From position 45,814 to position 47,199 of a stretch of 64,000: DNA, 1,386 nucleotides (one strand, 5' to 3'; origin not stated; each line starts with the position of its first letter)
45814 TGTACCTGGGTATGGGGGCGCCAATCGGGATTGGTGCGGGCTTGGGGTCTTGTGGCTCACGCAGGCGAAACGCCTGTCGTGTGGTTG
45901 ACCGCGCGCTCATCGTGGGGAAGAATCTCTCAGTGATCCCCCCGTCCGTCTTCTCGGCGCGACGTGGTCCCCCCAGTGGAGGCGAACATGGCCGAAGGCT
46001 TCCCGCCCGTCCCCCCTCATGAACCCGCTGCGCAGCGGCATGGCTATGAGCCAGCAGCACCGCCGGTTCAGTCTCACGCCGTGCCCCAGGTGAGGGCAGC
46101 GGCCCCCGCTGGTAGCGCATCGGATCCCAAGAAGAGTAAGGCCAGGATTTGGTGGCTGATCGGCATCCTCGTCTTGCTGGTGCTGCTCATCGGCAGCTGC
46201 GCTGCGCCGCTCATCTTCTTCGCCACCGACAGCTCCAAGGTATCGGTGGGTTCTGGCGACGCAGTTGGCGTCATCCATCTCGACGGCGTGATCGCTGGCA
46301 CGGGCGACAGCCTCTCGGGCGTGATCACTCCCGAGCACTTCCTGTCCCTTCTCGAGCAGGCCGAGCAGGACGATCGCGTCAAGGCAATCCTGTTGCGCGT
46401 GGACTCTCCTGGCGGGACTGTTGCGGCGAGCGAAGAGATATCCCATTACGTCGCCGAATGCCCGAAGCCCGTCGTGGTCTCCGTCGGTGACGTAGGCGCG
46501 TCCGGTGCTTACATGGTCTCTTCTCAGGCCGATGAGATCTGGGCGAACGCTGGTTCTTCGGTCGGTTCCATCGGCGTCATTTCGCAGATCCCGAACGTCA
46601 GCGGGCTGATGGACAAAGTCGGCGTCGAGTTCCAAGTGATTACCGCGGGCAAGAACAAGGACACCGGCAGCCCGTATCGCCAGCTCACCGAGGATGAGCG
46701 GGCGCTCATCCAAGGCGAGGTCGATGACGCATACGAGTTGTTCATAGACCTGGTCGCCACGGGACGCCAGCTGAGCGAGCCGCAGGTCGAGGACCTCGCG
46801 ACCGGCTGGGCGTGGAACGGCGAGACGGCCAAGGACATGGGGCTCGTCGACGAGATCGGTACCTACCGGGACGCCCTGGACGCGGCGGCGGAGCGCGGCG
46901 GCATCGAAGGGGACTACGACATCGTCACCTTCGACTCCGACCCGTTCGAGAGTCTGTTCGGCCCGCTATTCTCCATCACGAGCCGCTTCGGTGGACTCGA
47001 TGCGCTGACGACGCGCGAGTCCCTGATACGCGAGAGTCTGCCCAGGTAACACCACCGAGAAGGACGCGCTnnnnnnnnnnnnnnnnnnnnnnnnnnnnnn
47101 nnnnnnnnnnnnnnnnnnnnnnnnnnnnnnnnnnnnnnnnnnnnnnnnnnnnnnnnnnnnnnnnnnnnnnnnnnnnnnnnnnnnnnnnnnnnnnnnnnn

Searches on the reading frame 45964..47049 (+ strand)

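Call 35: search_protein_families(library=pfam, proteins=[window:45964-47049:+], max_evalue=1e-8)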
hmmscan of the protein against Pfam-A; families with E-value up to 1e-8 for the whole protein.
window:45964-47049:+ (361 aa): 2 families
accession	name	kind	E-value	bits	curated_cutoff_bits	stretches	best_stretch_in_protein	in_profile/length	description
PF01343.23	Peptidase_S49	-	2.1e-50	171.1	24.9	1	168-311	7-150/154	Peptidase family S49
PF25145.1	NfeD1b_N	-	7.2e-09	35.9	40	0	131-211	24-103/189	NfeD1b, N-terminal domain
